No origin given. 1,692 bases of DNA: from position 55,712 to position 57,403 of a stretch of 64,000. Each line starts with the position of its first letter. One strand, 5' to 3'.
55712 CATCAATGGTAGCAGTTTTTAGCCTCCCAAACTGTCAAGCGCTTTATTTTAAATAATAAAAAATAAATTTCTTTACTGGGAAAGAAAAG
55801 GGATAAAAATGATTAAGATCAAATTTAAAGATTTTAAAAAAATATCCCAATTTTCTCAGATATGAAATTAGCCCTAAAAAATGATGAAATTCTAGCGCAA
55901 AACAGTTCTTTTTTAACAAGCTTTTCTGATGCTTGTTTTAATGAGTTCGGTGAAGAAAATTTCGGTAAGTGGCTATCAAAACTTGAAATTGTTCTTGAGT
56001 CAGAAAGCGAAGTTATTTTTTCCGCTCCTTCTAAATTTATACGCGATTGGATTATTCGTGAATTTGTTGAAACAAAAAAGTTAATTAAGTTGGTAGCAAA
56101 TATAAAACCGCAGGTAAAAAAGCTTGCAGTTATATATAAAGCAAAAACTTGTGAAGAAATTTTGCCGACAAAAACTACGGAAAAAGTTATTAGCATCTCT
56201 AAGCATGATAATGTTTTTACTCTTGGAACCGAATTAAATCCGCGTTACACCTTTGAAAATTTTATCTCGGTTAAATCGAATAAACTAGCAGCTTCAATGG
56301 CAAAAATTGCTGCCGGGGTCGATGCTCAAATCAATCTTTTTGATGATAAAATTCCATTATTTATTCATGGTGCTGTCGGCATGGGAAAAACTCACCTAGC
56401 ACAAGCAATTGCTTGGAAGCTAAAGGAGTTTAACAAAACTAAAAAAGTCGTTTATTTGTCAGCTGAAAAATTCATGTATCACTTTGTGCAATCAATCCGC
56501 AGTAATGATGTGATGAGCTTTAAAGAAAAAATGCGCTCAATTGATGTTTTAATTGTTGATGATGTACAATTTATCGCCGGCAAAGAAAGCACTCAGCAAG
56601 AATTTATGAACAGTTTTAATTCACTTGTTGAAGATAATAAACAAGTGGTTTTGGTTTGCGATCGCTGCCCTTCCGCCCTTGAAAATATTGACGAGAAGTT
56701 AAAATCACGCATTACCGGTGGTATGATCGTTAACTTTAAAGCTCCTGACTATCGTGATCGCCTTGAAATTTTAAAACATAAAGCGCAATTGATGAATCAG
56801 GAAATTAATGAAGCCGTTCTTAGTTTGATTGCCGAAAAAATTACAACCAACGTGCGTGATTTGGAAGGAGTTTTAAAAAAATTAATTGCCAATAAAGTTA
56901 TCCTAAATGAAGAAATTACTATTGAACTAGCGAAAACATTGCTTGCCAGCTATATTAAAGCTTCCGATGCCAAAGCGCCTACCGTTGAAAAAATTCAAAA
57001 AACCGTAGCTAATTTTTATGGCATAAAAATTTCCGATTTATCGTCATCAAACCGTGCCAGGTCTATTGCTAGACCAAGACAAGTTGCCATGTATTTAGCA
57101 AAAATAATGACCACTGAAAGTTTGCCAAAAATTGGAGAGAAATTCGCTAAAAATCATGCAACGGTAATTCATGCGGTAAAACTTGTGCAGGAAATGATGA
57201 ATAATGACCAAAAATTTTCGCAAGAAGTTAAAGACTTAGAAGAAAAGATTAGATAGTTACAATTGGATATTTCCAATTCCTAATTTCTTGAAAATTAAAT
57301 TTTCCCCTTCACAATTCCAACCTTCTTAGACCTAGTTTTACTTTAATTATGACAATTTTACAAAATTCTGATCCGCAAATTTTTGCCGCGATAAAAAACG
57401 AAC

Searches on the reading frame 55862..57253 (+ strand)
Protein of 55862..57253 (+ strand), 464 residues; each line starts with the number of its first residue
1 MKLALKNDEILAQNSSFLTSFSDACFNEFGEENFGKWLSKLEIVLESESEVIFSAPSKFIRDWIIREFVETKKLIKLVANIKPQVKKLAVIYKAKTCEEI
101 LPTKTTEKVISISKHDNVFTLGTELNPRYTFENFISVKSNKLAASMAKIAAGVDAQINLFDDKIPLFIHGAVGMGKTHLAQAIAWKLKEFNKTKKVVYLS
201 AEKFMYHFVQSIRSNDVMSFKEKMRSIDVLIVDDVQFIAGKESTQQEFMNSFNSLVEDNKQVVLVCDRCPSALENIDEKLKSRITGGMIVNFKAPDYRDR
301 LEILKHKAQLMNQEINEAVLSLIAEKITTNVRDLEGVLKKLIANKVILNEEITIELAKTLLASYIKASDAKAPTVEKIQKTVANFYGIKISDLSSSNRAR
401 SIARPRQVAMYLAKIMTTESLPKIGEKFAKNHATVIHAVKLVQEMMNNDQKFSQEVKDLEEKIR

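Call 63: search_protein_families(library=pfam, proteins=[window:55862-57253:+], max_evalue=0.00001)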
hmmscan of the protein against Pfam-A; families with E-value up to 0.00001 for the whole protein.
window:55862-57253:+ (464 aa): 5 families
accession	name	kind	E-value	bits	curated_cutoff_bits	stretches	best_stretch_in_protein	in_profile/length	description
PF00308.24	Bac_DnaA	-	3e-56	190.5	23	1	125-290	1-161/162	Bacterial DnaA ATPAse domain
PF08299.17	Bac_DnaA_C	-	2.6e-26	91.9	31.5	1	375-440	1-67/69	Bacterial dnaA protein helix-turn-helix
PF11638.13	DnaA_N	-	2e-08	34.3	24.6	1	28-70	14-57/65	DnaA N-terminal domain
PF00004.35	AAA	-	4.4e-08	34.1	21.2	1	167-284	2-123/131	ATPase family associated with various cellular activities (AAA)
PF01695.23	IstB_IS21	-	6.1e-07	29.6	24.1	1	158-261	87-188/238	IstB-like ATP binding protein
